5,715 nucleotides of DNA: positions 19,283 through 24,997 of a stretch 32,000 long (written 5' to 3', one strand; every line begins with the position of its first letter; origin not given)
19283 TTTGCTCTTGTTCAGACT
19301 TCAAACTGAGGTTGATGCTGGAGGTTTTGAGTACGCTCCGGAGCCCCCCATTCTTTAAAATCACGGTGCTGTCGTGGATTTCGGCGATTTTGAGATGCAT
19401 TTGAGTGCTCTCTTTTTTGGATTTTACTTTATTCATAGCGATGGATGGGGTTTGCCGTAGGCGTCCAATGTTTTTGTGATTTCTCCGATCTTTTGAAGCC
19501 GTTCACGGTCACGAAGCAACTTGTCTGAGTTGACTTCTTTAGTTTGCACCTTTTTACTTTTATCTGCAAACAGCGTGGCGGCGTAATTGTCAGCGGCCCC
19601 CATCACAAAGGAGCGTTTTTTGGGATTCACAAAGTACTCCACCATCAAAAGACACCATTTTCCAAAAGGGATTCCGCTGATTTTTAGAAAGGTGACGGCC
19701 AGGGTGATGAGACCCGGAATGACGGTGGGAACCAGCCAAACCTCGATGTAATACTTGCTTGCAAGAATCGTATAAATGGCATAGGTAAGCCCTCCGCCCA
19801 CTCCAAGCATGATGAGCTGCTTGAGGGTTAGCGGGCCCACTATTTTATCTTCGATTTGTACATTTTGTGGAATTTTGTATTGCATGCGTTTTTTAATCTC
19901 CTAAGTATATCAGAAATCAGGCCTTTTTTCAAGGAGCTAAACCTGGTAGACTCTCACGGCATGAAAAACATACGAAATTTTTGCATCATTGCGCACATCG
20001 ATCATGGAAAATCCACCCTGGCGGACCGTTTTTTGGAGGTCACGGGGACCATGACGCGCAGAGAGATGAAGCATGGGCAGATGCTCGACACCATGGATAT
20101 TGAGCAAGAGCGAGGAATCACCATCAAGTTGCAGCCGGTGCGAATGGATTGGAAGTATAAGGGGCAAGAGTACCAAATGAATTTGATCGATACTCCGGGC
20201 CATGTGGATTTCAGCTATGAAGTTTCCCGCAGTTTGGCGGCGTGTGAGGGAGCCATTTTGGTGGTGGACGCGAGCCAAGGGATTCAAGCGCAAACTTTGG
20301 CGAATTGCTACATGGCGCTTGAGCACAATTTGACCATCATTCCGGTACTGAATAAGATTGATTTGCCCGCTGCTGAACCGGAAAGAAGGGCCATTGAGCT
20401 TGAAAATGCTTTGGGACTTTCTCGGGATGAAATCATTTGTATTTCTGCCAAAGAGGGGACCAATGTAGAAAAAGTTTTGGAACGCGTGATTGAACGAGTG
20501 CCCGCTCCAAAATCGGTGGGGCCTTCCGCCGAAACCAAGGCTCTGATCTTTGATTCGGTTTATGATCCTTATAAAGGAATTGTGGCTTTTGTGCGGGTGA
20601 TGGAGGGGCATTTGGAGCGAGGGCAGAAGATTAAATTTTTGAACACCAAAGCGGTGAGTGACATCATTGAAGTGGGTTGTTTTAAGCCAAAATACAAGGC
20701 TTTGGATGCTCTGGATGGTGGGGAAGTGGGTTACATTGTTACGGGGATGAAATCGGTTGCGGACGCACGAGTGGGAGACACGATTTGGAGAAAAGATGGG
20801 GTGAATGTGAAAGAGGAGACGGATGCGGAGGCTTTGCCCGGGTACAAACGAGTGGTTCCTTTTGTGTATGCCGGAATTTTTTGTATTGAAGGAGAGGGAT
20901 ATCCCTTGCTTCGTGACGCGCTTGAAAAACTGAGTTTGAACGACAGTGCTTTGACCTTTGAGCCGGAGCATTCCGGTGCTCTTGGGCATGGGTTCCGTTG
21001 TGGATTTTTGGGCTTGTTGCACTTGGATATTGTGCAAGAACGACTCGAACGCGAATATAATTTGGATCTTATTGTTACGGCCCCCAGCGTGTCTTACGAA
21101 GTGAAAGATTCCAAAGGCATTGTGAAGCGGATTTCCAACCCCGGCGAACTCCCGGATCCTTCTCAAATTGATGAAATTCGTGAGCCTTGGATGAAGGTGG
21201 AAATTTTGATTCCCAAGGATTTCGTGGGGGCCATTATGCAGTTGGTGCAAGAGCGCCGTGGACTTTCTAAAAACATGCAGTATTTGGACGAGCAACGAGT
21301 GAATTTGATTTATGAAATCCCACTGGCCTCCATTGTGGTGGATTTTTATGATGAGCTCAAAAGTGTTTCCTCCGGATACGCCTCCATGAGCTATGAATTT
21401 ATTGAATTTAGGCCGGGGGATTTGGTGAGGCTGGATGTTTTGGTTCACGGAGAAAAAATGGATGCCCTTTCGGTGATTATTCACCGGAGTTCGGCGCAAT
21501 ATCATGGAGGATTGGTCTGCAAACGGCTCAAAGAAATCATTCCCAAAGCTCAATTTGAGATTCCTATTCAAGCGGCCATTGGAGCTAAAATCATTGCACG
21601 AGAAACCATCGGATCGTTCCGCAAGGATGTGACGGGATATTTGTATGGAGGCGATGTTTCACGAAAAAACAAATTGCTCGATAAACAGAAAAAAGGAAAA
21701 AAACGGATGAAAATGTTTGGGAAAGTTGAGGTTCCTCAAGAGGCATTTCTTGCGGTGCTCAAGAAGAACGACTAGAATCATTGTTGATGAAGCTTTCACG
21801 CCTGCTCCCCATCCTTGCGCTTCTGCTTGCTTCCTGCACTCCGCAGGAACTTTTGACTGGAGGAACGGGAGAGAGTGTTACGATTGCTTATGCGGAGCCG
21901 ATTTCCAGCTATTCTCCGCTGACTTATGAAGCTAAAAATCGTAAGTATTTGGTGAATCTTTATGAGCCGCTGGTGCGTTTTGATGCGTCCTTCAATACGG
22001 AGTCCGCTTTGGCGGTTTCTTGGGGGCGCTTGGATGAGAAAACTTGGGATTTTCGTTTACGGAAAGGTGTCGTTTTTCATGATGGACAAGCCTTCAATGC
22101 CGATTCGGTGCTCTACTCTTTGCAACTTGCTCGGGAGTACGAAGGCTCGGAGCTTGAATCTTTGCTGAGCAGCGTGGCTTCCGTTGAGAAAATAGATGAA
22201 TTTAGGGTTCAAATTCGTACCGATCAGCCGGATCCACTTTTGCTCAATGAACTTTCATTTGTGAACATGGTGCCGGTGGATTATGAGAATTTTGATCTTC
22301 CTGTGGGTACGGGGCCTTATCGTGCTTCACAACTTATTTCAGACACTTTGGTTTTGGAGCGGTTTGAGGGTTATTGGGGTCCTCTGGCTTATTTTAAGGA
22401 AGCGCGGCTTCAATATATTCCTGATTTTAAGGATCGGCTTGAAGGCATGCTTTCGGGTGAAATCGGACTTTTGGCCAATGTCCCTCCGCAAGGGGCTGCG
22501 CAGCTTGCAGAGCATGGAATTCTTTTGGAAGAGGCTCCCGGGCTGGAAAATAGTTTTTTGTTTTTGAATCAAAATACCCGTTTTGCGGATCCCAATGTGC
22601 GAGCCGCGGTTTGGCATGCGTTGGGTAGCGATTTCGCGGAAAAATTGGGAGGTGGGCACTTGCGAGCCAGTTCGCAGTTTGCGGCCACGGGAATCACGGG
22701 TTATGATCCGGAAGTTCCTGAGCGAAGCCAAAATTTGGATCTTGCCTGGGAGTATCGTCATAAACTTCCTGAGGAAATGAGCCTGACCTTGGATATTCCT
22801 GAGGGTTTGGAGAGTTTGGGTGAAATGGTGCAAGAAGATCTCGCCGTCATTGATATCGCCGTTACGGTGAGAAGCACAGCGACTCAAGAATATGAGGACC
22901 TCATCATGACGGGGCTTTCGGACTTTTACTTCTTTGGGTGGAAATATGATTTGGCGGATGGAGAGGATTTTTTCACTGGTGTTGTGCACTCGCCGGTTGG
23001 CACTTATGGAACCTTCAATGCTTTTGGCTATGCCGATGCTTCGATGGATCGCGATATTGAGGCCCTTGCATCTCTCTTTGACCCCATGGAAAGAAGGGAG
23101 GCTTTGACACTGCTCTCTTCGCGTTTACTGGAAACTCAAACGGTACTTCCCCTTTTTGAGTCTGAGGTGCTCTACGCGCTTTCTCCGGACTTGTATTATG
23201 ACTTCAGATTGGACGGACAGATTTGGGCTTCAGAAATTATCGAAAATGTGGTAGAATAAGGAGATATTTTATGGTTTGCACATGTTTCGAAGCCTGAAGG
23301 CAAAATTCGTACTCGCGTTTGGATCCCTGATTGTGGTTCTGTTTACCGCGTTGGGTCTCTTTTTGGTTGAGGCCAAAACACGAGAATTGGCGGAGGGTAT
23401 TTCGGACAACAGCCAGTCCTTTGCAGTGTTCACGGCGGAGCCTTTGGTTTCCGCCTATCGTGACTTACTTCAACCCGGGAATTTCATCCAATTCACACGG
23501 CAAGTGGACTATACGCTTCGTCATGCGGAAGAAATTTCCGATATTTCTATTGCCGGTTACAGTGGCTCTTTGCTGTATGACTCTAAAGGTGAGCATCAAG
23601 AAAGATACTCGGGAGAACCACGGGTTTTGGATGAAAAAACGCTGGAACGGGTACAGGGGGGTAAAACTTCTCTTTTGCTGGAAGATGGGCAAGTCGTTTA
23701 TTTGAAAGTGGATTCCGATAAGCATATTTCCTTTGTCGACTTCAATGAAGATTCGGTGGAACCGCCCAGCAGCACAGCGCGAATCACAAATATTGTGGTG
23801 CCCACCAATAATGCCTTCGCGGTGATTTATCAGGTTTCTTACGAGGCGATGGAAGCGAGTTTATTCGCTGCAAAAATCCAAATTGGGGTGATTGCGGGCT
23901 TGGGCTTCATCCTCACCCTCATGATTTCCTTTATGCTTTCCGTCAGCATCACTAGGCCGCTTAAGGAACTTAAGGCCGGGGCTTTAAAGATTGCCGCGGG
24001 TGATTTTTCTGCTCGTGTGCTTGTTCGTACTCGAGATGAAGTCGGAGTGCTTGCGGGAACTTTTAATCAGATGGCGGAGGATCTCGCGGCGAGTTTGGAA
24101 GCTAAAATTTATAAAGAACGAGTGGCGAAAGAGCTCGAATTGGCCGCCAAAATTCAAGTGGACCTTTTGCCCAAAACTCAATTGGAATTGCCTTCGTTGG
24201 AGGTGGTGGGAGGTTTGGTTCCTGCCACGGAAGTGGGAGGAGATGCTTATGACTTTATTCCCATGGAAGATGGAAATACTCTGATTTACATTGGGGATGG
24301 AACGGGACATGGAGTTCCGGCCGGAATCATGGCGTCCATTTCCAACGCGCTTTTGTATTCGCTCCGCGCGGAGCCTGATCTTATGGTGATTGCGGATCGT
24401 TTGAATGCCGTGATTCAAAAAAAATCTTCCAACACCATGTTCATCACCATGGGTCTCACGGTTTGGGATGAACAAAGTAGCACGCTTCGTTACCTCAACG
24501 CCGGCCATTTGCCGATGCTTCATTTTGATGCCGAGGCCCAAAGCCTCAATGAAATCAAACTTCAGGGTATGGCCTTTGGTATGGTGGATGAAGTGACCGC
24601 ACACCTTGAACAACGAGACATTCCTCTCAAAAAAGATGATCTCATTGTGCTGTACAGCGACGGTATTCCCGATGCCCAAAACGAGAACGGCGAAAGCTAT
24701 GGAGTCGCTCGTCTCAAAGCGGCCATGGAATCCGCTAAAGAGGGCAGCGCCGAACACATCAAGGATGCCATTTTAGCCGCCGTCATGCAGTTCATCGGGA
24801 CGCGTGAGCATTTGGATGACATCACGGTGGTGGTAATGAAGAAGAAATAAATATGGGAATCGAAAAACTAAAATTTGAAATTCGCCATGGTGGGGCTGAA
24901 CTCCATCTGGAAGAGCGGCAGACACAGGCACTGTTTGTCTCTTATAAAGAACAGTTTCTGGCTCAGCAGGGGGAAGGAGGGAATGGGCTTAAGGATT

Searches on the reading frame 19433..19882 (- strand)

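Call 33: search_protein_families(library=pfam, proteins=[window:19433-19882:-], max_evalue=0.001)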
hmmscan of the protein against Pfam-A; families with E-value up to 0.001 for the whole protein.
window:19433-19882:- (149 aa): 1 family
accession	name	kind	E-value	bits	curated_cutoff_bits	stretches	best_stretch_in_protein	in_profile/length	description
PF12666.12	PrgI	-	3.1e-12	47.3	27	1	3-92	1-91/91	PrgI family protein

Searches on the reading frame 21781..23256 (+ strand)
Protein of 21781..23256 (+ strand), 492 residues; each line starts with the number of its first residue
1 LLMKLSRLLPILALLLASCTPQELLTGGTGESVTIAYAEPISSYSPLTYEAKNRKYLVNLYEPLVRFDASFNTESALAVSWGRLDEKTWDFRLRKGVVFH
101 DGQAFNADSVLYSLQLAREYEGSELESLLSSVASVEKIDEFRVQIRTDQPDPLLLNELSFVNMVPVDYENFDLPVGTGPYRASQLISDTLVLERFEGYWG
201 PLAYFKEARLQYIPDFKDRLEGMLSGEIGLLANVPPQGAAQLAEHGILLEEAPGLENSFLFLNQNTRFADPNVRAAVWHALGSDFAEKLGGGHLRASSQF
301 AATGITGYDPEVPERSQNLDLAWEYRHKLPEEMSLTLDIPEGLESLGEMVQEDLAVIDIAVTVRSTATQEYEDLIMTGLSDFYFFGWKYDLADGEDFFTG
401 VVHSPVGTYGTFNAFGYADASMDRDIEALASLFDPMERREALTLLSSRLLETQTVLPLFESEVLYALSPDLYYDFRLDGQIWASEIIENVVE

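Call 33: search_protein_families(library=pfam, proteins=[window:21781-23256:+], max_evalue=0.001)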
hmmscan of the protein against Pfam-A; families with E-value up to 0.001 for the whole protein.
window:21781-23256:+ (492 aa): 1 family
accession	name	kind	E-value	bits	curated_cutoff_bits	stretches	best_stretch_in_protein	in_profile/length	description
PF00496.27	SBP_bac_5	-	8.1e-49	167.1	32.4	1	74-404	3-363/368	Bacterial extracellular solute-binding proteins, family 5 Middle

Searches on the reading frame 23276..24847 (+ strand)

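Call 33: search_protein_families(library=pfam, proteins=[window:23276-24847:+], max_evalue=0.001)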
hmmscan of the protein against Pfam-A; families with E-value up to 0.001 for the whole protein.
window:23276-24847:+ (524 aa): 2 families
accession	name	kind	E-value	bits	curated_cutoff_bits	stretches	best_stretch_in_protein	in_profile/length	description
PF07228.17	SpoIIE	-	2e-41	142.5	25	1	332-522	2-190/192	Stage II sporulation protein E (SpoIIE)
PF00672.30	HAMP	-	2.1e-15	57.2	25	1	224-270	5-51/53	HAMP domain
